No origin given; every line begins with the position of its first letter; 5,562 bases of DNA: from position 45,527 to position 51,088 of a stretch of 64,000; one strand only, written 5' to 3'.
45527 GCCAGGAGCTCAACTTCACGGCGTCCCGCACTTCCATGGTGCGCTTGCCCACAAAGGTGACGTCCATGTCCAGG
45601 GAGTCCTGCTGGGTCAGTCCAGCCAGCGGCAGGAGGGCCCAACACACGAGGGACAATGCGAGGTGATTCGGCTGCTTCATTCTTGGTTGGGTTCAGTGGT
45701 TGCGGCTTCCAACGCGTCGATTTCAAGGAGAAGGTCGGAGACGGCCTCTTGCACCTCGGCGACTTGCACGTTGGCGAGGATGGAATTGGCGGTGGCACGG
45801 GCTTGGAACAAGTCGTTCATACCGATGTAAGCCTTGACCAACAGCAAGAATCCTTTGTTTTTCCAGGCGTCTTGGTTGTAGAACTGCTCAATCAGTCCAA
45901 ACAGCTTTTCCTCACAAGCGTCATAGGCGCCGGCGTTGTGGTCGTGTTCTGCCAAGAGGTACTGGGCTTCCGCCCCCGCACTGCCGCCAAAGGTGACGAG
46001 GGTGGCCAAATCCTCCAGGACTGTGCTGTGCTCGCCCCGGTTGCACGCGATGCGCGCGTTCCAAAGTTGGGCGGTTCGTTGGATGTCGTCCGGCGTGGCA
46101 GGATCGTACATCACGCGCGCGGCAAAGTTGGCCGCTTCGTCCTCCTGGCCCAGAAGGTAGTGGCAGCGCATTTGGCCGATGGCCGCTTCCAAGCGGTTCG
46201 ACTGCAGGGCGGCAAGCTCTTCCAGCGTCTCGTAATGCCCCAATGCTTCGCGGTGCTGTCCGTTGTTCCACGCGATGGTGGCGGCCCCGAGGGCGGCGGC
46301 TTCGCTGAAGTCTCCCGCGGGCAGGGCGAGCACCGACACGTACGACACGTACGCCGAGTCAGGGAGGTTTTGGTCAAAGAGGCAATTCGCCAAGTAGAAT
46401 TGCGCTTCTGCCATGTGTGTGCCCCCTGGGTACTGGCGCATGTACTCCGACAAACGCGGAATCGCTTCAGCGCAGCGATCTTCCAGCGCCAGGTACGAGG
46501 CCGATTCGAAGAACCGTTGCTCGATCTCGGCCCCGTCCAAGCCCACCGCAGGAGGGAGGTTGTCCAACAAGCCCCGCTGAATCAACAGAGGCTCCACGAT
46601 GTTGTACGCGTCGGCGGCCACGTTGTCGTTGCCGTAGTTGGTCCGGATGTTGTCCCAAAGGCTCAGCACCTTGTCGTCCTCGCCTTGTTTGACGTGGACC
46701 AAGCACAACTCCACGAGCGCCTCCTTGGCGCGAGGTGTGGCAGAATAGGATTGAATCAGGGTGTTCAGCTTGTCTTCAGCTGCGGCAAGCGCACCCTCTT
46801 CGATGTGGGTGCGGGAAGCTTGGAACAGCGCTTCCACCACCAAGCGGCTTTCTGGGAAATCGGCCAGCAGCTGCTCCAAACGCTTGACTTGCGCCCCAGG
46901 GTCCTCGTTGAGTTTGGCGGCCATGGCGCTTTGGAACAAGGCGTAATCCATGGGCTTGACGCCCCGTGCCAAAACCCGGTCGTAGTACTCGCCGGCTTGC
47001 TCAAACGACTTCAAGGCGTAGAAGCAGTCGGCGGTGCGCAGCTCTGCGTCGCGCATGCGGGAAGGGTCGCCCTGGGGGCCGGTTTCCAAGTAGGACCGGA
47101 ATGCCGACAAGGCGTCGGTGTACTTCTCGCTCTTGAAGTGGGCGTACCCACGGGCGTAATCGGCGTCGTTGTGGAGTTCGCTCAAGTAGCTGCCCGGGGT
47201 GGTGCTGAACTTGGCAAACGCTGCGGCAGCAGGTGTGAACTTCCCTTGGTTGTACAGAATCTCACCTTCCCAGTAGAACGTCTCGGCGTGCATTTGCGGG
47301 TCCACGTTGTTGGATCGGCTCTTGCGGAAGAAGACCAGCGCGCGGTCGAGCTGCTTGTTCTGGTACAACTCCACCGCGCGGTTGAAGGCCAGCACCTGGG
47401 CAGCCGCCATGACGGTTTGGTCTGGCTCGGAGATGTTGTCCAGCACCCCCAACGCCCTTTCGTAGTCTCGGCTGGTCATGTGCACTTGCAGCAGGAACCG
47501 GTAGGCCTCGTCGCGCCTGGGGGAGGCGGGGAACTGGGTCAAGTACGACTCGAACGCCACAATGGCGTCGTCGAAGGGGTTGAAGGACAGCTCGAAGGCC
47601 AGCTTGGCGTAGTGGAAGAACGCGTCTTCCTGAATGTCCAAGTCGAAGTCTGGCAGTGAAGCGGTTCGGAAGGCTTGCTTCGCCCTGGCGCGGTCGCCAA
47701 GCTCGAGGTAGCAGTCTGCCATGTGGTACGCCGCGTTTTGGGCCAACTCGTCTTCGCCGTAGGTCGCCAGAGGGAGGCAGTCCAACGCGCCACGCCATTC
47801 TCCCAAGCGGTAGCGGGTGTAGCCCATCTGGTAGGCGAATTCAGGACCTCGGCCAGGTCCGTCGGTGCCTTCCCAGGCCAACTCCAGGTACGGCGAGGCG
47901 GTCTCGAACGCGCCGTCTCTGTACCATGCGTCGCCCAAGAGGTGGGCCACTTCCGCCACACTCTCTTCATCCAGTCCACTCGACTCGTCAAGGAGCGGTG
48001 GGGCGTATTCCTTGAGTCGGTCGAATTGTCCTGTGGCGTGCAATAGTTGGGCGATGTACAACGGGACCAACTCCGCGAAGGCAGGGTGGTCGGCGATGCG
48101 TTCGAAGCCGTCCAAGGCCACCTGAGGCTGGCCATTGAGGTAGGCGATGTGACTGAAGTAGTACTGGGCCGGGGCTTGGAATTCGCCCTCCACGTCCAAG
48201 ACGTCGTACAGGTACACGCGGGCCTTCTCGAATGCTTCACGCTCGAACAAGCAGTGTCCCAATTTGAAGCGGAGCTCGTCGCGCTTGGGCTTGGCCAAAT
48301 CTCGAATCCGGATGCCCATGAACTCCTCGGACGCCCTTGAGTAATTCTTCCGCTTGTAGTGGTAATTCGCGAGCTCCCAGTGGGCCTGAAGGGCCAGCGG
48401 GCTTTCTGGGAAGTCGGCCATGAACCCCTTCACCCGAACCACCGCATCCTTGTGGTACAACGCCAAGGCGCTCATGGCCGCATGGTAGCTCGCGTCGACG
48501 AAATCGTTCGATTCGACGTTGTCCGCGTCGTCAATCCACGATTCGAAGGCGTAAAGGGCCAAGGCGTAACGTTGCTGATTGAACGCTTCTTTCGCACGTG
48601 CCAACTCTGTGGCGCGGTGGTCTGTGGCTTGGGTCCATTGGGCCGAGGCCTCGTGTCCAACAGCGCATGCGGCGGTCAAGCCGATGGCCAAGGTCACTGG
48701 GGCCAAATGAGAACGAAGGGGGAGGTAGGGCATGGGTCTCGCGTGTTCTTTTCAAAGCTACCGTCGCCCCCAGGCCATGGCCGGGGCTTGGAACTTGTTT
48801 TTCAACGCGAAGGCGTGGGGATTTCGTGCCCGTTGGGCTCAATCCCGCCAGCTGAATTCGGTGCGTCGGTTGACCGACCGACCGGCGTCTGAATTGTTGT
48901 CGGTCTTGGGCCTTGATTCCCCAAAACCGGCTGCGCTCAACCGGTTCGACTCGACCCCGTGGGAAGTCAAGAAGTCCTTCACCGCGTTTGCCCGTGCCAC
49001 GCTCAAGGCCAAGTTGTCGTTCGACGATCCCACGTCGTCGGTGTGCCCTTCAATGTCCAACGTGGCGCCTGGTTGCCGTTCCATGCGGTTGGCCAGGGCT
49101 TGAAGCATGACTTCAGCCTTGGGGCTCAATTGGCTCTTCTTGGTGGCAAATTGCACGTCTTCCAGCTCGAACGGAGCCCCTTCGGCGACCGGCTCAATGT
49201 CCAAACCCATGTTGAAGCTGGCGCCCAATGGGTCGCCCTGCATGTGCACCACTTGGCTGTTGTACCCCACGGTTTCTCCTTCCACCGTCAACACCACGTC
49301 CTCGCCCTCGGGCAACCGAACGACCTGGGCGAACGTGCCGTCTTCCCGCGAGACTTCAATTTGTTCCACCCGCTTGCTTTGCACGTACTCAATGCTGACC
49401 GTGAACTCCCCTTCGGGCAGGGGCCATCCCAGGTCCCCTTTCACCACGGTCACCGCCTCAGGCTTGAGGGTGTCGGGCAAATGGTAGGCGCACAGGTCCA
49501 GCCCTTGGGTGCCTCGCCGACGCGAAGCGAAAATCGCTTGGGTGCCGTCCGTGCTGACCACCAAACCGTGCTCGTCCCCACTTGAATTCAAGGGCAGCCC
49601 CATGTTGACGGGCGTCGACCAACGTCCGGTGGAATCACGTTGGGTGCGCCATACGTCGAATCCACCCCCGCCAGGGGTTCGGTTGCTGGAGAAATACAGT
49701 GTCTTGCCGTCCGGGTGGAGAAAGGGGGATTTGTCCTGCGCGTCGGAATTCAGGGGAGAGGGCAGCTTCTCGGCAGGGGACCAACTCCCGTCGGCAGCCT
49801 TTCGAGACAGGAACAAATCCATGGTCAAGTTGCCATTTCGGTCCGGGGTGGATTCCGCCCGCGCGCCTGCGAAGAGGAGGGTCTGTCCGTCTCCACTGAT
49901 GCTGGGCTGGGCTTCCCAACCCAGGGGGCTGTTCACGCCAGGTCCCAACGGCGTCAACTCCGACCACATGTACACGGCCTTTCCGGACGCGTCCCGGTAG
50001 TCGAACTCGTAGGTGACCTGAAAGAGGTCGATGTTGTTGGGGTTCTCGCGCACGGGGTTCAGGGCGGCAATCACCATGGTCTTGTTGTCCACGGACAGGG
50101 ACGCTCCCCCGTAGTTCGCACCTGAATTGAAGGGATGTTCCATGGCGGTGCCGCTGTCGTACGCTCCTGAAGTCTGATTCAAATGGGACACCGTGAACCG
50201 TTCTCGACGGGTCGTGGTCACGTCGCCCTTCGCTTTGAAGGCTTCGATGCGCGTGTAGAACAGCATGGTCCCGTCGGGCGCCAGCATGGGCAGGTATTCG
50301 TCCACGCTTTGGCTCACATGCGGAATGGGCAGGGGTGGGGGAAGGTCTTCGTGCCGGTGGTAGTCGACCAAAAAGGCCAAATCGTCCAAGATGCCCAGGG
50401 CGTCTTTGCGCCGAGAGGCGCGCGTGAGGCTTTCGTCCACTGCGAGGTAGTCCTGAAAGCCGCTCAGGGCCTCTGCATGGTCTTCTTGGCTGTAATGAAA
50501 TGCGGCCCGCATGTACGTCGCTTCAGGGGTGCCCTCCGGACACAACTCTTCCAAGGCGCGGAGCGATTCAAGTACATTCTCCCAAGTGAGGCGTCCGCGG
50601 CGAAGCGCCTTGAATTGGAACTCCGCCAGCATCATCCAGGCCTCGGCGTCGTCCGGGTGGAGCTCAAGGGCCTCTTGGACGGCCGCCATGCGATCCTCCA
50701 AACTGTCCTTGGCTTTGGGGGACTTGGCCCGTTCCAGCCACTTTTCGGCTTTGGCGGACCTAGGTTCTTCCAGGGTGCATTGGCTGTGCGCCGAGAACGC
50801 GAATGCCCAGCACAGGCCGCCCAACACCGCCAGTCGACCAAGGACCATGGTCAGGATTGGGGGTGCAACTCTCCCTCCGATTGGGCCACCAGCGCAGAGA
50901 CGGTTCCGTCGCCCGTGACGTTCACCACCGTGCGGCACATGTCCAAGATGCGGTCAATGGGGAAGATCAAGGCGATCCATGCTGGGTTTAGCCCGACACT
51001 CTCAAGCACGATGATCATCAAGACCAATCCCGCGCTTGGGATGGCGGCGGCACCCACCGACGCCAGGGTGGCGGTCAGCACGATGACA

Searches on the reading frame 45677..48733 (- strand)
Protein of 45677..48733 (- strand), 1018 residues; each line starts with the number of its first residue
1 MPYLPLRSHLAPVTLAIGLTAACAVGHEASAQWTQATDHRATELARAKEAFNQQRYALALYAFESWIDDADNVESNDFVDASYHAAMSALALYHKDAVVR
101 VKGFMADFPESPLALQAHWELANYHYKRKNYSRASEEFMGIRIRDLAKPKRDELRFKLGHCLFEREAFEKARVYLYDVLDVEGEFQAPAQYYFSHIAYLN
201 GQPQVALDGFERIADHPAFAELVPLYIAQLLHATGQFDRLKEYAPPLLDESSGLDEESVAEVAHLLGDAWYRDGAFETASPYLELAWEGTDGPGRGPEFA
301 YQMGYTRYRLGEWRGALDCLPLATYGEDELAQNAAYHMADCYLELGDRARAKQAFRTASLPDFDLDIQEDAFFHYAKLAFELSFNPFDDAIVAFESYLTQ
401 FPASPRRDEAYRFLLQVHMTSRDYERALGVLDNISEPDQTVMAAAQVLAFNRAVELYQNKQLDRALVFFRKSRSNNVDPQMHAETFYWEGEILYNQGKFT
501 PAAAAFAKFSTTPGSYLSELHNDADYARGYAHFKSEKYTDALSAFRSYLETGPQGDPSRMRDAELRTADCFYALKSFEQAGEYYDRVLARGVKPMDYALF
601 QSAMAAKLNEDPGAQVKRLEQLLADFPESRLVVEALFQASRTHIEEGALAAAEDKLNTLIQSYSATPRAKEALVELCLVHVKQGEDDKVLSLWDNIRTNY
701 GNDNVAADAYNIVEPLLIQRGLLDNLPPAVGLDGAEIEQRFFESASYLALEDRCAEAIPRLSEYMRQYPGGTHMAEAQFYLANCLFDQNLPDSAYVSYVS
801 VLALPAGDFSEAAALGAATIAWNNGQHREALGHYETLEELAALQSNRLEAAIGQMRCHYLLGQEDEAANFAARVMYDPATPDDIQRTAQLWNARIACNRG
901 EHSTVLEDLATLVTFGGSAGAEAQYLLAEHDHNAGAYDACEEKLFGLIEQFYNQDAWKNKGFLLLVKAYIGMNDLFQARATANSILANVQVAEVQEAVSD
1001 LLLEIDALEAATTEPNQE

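Call 65: search_protein_families(library=pfam, proteins=[window:45677-48733:-], max_evalue=0.00001)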
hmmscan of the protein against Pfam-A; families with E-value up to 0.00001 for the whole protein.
window:45677-48733:- (1018 aa): 8 families
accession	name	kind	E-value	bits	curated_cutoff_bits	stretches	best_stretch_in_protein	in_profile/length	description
PF14559.12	TPR_19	-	3e-22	79.2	25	0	751-815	4-64/68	Tetratricopeptide repeat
PF13432.12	TPR_16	-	9.8e-18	64.7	32.7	1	526-590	1-60/65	Tetratricopeptide repeat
PF13174.12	TPR_6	-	2.6e-14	53.2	26.3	0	334-356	2-24/33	Tetratricopeptide repeat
PF12895.13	ANAPC3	-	5.3e-14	52.7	27.2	0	459-546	2-80/82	Anaphase-promoting complex, cyclosome, subunit 3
PF07719.23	TPR_2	-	9.7e-12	44.5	27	0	334-358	3-27/34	Tetratricopeptide repeat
PF00515.34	TPR_1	-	2e-09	37.3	27.8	0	450-472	5-27/34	Tetratricopeptide repeat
PF13525.12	YfiO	-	3.5e-08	33.9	25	0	480-556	2-76/203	Outer membrane lipoprotein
PF13428.12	TPR_14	-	8e-07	29.6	23.5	0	524-554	3-33/44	Tetratricopeptide repeat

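Call 68: search_protein_families(library=ncbifam, proteins=[window:45677-48733:-], max_evalue=0.00001)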
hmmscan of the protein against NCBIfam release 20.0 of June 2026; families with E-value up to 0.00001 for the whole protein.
window:45677-48733:- (1018 aa): 7 families
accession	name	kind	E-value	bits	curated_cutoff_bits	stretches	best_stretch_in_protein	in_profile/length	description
TIGR02795.1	tol_pal_ybgF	equivalog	4e-47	159.7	90.1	3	93-179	17-103/119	tol-pal system protein YbgF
TIGR03302.1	OM_YfiO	subfamily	8.9e-19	67.9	81.4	1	473-701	24-234/239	outer membrane protein assembly factor BamD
NF008068.0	PRK10803.1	equivalog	3.7e-16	59.9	383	0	440-508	136-205/263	cell division protein CpoB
NF052312.1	T9SS_PorW_SprE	equivalog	3.9e-14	52.2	250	0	387-509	120-242/716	type IX secretion system periplasmic lipoprotein PorW/SprE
TIGR02552.1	LcrH_SycD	equivalog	2.4e-06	27.3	104.8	0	298-358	53-112/136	SycD/LcrH family type III secretion system chaperone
NF008757.0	PRK11788.1-5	equivalog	2.4e-06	27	363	0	391-520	127-251/388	lipopolysaccharide assembly protein LapB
NF047507.1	TPR_BatC_Lepto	exception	9.3e-06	25.3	175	0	451-555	29-129/214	TPR repeat-containing protein BatC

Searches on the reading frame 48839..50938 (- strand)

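Call 65: search_protein_families(library=pfam, proteins=[window:48839-50938:-], max_evalue=0.00001)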
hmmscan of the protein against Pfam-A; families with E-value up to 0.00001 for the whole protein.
window:48839-50938:- (699 aa): 2 families
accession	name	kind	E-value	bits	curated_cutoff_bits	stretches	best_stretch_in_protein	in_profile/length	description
PF00691.25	OmpA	-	1.4e-21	77.1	27.2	1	597-691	2-98/98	OmpA family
PF07676.18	PD40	-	2.4e-21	75.6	20.9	1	393-431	2-38/38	WD40-like Beta Propeller Repeat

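Call 68: search_protein_families(library=ncbifam, proteins=[window:48839-50938:-], max_evalue=0.00001)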
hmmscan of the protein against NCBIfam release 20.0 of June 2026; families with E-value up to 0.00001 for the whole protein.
window:48839-50938:- (699 aa): 37 families (the best 25 are shown)
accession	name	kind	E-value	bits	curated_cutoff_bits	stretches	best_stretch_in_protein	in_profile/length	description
NF052230.1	T9SS_PorE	exception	1.4e-47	162.3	600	1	213-680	160-602/648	PorE family type IX secretion system protein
NF053607.1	CHU_0125_OmpA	equivalog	1.1e-44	153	620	2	88-488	43-411/639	CHU_0125 family OmpA-like outer membrane integrity protein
NF053611.1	YiaD_Gzip_OmpA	equivalog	1e-30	107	175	1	593-695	102-204/206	YiaD family glycine zipper/OmpA-like lipoprotein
NF053612.1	anchor_PA1041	equivalog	1.6e-24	87.2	250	1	583-695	118-233/236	PA1041 family peptidoglycan-binding anchor lipoprotein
NF053613.1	OMP_toxin_LptF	equivalog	2.8e-21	76.3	400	1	592-695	140-243/256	lipotoxin F family OmpA-related lipoprotein LptF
TIGR02802.1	Pal_lipo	equivalog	3.5e-21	75.2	125.35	1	595-695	2-102/104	peptidoglycan-associated lipoprotein Pal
NF033763.1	exchanger_TraB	exception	5e-20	71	700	1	592-696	391-496/522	outer membrane exchange protein TraB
NF053585.1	OMP_LP_YfiB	equivalog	2.2e-19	69.9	128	1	591-693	53-156/163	outer membrane lipoprotein YfiB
TIGR03789.1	pdsO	hypoth_equivalog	3.9e-19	69.3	152.2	1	594-692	140-238/243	sortase-associated OmpA-like protein PdsO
NF045788.1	Omp38Acinit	equivalog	5.5e-19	68.4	500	1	594-693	242-342/354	outer membrane protein Omp38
NF045787.1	OmpABordt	equivalog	2.3e-18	66.6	200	1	594-694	86-186/194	outer membrane protein OmpA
TIGR03350.1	type_VI_ompA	equivalog_domain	6.2e-18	65.1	139.8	1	596-694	33-134/137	type VI secretion system protein TssL, long form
NF006541.1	PRK09038.1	equivalog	1.8e-17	63.8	283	1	594-694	142-245/253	flagellar motor protein MotD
NF005999.0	PRK08126.1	subfamily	3.8e-15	55.6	571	1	594-695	324-428/432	hypothetical protein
NF007804.1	PRK10510.1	equivalog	3.3e-14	52.8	307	1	594-695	113-214/219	OmpA family lipoprotein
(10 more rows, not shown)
